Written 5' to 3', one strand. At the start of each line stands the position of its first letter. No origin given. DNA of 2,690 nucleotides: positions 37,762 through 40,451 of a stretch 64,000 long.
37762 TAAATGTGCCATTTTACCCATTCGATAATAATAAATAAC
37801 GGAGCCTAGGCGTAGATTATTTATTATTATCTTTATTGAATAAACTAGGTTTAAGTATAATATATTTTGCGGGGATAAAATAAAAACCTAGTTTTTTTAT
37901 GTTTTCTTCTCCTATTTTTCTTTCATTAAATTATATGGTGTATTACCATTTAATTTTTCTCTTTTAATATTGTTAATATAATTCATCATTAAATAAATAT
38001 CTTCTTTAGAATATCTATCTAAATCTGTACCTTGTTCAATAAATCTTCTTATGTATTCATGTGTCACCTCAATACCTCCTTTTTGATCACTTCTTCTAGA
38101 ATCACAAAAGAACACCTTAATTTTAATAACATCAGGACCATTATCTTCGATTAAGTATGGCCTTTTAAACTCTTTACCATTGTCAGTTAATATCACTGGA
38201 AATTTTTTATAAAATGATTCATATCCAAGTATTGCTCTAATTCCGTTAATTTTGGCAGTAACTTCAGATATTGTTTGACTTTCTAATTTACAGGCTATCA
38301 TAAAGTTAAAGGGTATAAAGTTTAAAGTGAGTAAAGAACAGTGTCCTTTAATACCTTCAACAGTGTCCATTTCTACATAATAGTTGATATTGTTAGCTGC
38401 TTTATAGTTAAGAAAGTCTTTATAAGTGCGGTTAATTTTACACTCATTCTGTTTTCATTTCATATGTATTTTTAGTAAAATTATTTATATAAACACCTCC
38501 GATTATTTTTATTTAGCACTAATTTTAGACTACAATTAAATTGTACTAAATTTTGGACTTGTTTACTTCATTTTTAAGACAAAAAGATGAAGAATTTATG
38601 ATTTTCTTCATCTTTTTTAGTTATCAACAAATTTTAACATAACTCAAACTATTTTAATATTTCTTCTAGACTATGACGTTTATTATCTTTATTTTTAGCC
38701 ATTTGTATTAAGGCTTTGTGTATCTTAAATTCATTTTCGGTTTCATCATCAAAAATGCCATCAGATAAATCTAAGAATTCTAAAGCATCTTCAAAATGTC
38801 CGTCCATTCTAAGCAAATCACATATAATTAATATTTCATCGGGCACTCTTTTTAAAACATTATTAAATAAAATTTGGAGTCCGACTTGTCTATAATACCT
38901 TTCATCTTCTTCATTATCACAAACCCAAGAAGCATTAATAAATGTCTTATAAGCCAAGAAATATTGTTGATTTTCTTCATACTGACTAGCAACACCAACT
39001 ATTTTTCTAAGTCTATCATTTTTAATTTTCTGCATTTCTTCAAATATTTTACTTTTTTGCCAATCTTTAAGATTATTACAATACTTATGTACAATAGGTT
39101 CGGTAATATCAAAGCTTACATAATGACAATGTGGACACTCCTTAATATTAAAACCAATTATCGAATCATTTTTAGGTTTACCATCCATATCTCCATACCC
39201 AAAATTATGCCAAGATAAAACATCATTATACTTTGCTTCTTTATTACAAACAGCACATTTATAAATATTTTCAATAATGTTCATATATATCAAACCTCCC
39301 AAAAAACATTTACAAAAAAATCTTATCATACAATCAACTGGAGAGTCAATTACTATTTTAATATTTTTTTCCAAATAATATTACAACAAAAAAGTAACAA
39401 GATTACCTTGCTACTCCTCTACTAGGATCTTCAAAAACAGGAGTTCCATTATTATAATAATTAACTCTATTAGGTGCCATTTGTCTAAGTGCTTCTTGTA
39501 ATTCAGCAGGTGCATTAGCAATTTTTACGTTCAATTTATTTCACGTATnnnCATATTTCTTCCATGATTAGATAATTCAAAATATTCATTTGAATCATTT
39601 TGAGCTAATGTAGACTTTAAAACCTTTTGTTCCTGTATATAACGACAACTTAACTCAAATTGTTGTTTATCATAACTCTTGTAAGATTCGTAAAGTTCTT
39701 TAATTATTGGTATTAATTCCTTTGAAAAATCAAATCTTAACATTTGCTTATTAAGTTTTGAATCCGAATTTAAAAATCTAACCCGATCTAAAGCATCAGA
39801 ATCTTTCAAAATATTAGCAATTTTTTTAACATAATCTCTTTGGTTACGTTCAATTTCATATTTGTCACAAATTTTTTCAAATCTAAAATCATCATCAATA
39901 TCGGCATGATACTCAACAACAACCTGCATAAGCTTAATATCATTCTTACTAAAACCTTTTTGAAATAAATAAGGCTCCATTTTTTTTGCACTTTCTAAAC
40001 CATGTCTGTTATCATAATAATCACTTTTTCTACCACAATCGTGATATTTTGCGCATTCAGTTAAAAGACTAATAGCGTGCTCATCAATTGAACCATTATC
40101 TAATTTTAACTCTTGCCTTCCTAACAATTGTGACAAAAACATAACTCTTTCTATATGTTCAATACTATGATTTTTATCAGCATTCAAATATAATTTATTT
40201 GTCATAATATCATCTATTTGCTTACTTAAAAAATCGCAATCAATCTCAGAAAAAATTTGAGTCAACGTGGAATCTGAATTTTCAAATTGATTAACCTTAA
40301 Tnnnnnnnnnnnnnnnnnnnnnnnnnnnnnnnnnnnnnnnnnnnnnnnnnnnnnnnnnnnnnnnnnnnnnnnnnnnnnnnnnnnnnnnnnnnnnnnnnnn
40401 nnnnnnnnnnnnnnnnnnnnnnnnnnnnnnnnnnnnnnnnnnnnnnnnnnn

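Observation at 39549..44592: Orphan operon: 31-codon ORF, 249-aa protein and 1369-aa protein ending in an HD hydrolase module (best candidate for an undescribed system)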

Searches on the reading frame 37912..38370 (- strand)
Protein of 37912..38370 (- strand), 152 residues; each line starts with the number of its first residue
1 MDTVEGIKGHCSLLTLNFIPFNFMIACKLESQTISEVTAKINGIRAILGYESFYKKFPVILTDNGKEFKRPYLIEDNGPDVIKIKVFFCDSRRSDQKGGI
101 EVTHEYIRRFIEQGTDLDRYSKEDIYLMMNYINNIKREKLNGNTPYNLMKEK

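Call 8: search_protein_families(library=pfam, proteins=[window:37912-38370:-], max_evalue=0.1)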
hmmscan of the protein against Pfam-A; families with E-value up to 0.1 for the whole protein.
window:37912-38370:- (152 aa): 0 families

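Call 9: search_protein_families(library=padloc, proteins=[window:37912-38370:-], max_evalue=1)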
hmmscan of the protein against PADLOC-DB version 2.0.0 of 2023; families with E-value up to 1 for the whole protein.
window:37912-38370:- (152 aa): 0 families

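Call 12: search_protein_families(library=ncbifam, proteins=[window:37912-38370:-], max_evalue=1)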
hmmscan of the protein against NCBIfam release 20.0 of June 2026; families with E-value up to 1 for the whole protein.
window:37912-38370:- (152 aa): 2 families
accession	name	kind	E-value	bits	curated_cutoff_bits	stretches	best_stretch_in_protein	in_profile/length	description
NF033563.0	transpos_IS30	equivalog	1.4e-15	57.8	80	1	1-135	138-264/267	IS30 family transposase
NF033546.1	transpos_IS21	equivalog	0.071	12.6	160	1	84-111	214-242/294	IS21 family transposase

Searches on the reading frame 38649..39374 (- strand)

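Call 8: search_protein_families(library=pfam, proteins=[window:38649-39374:-], max_evalue=0.1)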
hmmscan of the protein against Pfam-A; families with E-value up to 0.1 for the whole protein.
window:38649-39374:- (241 aa): 0 families

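Call 9: search_protein_families(library=padloc, proteins=[window:38649-39374:-], max_evalue=1)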
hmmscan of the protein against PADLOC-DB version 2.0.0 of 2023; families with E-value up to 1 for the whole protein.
window:38649-39374:- (241 aa): 0 families

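Call 12: search_protein_families(library=ncbifam, proteins=[window:38649-39374:-], max_evalue=1)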
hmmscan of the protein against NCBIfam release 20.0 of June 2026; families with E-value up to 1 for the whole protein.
window:38649-39374:- (241 aa): 1 family
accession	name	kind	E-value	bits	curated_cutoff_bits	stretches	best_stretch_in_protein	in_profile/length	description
NF052655.1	XchromeleprotEdmS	equivalog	0.017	15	100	1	96-119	23-46/54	extrachromosomal elements maintenance protein EdmS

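Call 50: search_protein_families(library=phrogs, proteins=[window:38649-39374:-], max_evalue=0.1)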
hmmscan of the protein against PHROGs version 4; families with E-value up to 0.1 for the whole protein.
window:38649-39374:- (241 aa): 0 families

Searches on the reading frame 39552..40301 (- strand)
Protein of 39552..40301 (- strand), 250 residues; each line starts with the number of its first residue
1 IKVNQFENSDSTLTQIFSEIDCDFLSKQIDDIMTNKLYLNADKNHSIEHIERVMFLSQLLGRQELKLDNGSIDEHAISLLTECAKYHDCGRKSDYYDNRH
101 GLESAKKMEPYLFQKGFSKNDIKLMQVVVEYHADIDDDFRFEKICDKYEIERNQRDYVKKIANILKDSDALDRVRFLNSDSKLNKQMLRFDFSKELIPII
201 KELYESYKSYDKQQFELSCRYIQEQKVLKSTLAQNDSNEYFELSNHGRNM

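Call 12: search_protein_families(library=ncbifam, proteins=[window:39552-40301:-], max_evalue=1)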
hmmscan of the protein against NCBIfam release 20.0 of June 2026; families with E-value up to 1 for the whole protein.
window:39552-40301:- (250 aa): 1 family
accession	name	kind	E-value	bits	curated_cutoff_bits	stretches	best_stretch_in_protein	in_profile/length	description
NF008604.1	PRK11573.1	equivalog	0.25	10.2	475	1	128-205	238-310/428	hypothetical protein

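Call 13: search_protein_families(library=pfam, proteins=[window:39552-40301:-], max_evalue=10)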
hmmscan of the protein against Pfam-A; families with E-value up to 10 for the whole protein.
window:39552-40301:- (250 aa): 2 families
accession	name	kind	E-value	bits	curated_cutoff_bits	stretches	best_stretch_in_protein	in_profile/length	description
PF01966.28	HD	-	0.026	15.2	22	1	47-173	2-115/116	HD domain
PF01051.27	Rep3_N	-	0.23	12.2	22.4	1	138-215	41-125/141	Initiator Replication protein, WH1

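Call 14: search_solved_structures(query=window:39552-40301:-, max_evalue=10, show_alignments=3)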
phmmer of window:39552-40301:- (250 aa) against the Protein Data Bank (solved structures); distinct sequences matched with E-value up to 10: 3.
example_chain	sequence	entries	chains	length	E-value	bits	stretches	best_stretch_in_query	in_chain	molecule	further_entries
5yv5_A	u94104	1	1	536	0.21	14.5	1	36-210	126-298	ATPase RIL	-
1yqt_A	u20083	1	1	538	0.29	14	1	36-210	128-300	RNase l inhibitor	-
3oi8_A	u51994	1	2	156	0.7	12.8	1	132-200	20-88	Uncharacterized protein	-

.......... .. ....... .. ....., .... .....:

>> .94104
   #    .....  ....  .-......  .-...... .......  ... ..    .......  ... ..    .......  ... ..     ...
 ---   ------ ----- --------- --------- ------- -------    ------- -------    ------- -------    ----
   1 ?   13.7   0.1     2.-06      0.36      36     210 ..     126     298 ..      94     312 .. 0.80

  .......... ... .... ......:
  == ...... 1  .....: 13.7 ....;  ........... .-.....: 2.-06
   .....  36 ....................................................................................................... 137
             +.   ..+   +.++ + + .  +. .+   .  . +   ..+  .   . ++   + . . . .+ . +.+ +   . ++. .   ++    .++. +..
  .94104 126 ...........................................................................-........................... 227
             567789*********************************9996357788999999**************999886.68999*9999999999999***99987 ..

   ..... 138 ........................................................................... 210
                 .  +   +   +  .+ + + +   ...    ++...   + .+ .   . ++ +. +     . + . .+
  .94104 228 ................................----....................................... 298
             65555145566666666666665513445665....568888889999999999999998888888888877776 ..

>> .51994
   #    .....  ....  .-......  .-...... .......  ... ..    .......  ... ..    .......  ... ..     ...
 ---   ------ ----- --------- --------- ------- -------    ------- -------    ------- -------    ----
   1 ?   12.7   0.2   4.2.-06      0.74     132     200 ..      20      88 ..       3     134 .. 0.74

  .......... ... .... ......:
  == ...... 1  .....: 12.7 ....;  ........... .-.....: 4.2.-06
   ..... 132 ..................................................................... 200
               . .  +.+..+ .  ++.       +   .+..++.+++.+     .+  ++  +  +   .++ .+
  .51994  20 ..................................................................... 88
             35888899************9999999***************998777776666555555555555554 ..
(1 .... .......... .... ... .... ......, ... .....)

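Call 26: search_solved_structures(query=A2, max_evalue=10, show_alignments=3)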
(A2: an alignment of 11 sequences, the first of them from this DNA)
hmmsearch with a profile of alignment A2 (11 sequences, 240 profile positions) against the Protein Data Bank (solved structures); distinct sequences matched with E-value up to 10: 2.
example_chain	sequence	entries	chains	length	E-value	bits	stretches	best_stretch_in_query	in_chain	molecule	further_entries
7uoa_A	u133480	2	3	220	0.6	12.5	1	157-202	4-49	Melanoma antigen A 4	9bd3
2wa0_A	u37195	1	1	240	0.62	12.5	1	157-202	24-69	MELANOMA-ASSOCIATED ANTIGEN 4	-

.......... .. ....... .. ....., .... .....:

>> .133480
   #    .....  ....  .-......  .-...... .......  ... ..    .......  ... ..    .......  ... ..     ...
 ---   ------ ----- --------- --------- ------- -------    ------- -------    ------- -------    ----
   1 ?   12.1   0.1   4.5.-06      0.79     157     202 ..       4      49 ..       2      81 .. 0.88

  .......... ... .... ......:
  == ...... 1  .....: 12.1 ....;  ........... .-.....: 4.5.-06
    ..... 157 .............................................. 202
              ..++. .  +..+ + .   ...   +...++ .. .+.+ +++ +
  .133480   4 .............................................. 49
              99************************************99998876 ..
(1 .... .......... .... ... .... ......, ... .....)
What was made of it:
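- Closest known: HD-superfamily metal-dependent phosphohydrolases. Different: A profile of the domain finds no HD protein among PDB sequences (call 26).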

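Call 46: search_protein_families(library=pfam, alignment_id=A2, max_evalue=1)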
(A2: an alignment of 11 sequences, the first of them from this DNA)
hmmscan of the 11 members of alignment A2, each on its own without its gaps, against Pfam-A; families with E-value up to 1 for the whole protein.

A. member 1, seq(240 aa): 2 families
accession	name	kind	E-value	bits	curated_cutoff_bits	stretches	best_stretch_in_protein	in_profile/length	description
PF01966.28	HD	-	0.024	15.4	22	1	37-163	2-115/116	HD domain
PF01051.27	Rep3_N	-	0.2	12.5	22.4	1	128-205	41-125/141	Initiator Replication protein, WH1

B. families by the number of members that match (of 11 scanned): 13 families
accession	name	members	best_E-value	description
PF01966.28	HD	7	5.5e-05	HD domain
PF21447.3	Ppx-GppA_III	4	0.0031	Ppx/GppA phosphatase, domain III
PF11338.13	DUF3140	4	0.0058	Protein of unknown function (DUF3140)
PF01051.27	Rep3_N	2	0.081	Initiator Replication protein, WH1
PF17767.7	NAPRTase_N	1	0.016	Nicotinate phosphoribosyltransferase (NAPRTase) N-terminal domain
PF21981.2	RecX_HTH3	1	0.022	RecX, third three-helix domain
PF14129.11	DUF4296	1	0.032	Domain of unknown function (DUF4296)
PF22201.2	FlaF_Ig-like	1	0.041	Conserved flagellar protein F, immunoglobulin-like domain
PF02287.20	Dehydratase_SU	1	0.063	Dehydratase small subunit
PF17959.7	EF-hand_14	1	0.098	EF-hand domain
PF08684.15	ocr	1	0.11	DNA mimic ocr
PF03867.19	FTZ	1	0.16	Fushi tarazu (FTZ), N-terminal region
PF15568.11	Imm39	1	0.17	Immunity protein 39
